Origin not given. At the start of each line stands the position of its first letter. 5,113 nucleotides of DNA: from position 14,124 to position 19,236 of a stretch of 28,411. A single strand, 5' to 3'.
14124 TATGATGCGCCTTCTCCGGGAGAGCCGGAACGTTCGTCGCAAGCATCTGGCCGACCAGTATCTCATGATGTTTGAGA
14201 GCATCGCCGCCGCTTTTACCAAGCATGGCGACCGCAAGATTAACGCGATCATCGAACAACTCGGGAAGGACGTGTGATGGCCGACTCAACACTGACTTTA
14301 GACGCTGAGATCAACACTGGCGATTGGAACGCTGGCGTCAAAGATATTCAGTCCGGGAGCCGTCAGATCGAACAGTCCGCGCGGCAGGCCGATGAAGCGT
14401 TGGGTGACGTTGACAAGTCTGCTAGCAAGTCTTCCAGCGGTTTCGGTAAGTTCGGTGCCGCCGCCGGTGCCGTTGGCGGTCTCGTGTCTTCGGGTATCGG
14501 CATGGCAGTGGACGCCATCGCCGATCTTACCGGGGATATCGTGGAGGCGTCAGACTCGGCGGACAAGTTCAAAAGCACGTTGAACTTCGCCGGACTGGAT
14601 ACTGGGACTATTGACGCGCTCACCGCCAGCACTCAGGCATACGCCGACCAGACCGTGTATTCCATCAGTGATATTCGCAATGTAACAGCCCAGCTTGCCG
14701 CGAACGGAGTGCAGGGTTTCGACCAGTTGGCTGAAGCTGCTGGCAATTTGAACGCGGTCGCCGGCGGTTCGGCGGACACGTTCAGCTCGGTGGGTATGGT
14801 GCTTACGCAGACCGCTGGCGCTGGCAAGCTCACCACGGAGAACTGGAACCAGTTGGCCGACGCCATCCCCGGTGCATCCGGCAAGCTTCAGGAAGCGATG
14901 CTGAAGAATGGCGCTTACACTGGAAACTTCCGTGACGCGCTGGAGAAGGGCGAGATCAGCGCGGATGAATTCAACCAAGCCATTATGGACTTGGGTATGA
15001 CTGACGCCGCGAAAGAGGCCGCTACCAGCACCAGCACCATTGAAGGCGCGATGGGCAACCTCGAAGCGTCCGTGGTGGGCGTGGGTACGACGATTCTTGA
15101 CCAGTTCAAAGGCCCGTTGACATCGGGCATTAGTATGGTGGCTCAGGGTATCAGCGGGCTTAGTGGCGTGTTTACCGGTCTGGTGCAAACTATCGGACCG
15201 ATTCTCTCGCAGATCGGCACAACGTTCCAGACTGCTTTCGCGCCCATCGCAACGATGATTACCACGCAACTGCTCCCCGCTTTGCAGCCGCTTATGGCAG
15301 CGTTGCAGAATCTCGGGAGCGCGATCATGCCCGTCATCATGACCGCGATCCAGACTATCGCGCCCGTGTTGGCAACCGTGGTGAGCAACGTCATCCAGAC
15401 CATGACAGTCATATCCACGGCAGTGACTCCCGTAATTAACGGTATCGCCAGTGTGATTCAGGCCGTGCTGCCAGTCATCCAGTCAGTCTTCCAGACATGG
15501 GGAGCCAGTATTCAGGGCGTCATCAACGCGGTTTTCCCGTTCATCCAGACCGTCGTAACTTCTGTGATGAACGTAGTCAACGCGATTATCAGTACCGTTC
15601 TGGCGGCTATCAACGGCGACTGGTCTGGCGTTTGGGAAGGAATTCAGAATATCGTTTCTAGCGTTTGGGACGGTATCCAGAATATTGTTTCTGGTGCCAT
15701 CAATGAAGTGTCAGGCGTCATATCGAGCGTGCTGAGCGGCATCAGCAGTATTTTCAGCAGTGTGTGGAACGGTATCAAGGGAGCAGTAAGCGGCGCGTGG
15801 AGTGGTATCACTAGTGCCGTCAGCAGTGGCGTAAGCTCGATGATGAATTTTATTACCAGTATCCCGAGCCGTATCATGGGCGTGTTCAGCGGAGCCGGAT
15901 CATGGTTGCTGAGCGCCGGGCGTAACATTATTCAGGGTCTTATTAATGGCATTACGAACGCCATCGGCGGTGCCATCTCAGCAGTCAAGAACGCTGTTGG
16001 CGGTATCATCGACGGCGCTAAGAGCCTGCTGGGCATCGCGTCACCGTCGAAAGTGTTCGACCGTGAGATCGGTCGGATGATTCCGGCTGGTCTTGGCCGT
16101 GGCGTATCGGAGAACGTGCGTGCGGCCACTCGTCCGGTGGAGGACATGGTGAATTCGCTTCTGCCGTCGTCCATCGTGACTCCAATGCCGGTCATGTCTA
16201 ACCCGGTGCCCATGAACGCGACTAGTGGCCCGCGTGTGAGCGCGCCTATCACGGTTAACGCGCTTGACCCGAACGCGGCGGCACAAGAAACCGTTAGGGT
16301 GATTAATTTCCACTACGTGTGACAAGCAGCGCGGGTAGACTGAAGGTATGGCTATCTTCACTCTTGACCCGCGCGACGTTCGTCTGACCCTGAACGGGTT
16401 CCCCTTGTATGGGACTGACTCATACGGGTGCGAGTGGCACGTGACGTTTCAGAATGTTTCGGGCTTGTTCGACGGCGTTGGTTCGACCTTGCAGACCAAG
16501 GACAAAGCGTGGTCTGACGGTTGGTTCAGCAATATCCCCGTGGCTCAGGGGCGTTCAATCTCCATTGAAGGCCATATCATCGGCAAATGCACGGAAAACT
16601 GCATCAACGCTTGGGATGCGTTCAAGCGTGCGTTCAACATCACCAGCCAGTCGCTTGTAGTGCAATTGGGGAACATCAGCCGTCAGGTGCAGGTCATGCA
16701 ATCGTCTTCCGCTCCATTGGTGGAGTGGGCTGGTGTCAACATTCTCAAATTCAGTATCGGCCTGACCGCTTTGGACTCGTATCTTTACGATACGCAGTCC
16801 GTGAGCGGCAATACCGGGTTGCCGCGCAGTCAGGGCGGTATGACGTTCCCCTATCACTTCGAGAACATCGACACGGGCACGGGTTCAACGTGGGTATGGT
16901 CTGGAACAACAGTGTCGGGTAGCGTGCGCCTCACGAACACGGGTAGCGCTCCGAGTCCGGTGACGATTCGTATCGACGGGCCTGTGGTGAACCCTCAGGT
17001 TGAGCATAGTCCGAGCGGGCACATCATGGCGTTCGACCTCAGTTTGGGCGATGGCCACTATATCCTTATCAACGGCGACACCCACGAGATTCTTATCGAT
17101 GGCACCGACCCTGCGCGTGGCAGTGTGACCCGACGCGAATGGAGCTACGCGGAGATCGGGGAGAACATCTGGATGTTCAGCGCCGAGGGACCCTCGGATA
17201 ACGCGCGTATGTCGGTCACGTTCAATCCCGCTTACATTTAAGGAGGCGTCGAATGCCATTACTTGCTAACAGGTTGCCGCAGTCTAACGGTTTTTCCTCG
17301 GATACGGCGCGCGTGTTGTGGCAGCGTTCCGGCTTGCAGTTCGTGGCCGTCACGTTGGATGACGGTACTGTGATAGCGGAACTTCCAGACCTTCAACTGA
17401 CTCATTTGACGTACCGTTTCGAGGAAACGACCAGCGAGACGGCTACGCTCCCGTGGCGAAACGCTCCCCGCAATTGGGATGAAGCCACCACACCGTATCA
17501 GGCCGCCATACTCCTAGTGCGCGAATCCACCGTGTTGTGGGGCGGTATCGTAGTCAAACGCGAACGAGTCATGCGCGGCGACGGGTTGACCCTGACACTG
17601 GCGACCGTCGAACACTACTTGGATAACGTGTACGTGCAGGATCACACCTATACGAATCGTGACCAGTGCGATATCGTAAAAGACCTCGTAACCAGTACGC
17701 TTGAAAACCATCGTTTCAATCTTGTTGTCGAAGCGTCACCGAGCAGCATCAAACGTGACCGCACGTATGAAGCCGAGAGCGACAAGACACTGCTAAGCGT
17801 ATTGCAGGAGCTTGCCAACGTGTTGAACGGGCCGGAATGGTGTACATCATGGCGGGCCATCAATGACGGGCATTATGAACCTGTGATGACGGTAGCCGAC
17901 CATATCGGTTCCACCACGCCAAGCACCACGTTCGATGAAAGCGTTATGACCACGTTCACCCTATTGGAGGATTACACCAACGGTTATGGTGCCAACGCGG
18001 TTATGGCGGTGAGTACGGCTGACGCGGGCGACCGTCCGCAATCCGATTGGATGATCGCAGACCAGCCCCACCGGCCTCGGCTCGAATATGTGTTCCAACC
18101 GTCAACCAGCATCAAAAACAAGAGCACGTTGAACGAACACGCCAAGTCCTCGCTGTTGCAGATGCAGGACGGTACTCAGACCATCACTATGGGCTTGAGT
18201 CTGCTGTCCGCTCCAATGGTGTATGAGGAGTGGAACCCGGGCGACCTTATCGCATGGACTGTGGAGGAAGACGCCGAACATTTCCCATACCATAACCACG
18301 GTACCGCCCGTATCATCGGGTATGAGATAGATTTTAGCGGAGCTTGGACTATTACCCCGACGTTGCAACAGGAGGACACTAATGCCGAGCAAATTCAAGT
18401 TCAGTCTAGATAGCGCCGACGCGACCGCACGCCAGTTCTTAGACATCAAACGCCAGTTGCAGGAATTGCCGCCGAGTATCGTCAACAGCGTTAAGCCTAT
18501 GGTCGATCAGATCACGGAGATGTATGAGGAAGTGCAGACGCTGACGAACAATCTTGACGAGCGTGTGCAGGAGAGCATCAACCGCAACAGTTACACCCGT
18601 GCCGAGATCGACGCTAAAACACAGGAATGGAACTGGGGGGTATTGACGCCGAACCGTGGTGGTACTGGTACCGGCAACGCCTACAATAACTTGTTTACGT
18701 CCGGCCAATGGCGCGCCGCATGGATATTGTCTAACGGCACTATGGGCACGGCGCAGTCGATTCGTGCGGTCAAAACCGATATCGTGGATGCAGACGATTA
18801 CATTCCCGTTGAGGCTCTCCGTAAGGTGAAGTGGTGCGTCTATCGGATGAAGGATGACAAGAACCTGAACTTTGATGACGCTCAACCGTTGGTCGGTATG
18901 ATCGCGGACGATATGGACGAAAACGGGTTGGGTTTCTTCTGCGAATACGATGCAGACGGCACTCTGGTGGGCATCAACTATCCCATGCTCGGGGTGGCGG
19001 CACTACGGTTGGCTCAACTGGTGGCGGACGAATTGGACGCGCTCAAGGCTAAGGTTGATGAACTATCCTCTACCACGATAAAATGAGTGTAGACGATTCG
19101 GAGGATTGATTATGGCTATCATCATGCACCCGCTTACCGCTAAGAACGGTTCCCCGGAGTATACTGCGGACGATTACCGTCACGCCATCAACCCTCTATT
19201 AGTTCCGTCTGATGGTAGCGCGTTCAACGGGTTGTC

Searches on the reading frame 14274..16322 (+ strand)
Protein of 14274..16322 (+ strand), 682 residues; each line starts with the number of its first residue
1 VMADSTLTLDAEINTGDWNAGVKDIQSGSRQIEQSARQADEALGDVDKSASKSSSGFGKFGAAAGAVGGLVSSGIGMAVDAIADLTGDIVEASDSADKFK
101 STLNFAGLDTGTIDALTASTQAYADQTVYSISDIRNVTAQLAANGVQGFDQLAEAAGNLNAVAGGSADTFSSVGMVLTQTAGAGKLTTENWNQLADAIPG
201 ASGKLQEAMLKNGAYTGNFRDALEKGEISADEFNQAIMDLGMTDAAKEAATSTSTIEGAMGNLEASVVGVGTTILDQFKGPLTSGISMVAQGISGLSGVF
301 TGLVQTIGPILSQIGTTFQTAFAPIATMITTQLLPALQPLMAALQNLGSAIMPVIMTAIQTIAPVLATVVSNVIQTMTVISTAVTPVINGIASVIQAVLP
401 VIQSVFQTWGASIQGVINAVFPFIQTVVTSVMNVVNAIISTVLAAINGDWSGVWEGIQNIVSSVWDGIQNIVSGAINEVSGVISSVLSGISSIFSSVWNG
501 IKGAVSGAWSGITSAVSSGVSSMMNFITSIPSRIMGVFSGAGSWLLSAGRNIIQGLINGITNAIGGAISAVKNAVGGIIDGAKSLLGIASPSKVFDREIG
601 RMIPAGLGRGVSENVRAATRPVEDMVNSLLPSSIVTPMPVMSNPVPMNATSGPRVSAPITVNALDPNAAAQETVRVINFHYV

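Call 8: search_protein_families(library=phrogs, proteins=[window:14274-16322:+], max_evalue=0.01)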
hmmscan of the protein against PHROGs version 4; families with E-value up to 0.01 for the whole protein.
window:14274-16322:+ (682 aa): 35 families (the best 25 are shown)
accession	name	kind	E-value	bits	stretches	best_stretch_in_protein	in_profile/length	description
phrog_58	-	tail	1.5e-82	279.7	1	1-675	169-1041/1544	tail length tape measure protein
phrog_305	-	tail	3.7e-51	175.8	1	109-620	262-743/1001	tail length tape measure protein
phrog_1204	-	tail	1.4e-49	170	3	28-267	139-398/1483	tail protein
phrog_5493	-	tail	1.1e-44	154.1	1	27-638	459-1036/1102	tail length tape measure protein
phrog_1272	-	tail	7.4e-42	144.3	2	170-541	698-1085/1606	tail length tape measure protein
phrog_4200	-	tail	9.5e-37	127.9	2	67-503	210-581/732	tail length tape measure protein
phrog_167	-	tail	1.6e-36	126.6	2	29-451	317-718/1555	tail length tape measure protein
phrog_991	-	tail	3.1e-33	115.6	2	23-455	227-809/1966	tail length tape measure protein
phrog_1686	-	tail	1.9e-29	103.2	2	452-630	949-1135/1224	tail length tape measure protein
phrog_971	-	lysis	4.9e-23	82.8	3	296-494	555-749/1338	endolysin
phrog_17020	-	unknown function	6e-23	82.6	1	379-586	3-215/353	-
phrog_4372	-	tail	2.4e-22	79.3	3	326-627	1070-1358/1681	tail length tape measure protein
phrog_7972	-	unknown function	1.3e-20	74.9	1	24-593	20-585/687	-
phrog_5448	-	tail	1.2e-19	69.9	2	232-501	1484-1758/3103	tail length tape measure protein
phrog_3981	-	tail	3.4e-17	63.8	1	30-494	9-461/584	tail length tape measure protein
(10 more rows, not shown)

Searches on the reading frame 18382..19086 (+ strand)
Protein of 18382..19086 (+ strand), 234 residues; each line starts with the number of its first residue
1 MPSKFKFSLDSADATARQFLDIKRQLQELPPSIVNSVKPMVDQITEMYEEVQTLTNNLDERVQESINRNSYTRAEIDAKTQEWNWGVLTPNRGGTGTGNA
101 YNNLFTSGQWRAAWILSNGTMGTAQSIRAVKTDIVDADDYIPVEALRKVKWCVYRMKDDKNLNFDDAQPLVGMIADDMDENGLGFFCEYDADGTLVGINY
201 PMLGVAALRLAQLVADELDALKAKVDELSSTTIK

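Call 8: search_protein_families(library=phrogs, proteins=[window:18382-19086:+], max_evalue=0.01)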
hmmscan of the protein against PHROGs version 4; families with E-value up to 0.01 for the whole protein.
window:18382-19086:+ (234 aa): 6 families
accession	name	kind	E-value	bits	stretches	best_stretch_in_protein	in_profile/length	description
phrog_5231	-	unknown function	5.3e-10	39.3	1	102-228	483-616/618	-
phrog_1330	-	tail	3.7e-08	32.7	1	66-230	1197-1352/1361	tail protein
phrog_1980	-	tail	7.6e-06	26.5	1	63-180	279-377/449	tail fiber protein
phrog_7660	-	tail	2.2e-05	23.3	1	123-229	1532-1638/1656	tail fiber protein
phrog_1786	-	head and packaging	0.00028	19.9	1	100-228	1116-1239/1246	minor head protein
phrog_5028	-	unknown function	0.0011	19.4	1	6-71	93-167/361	-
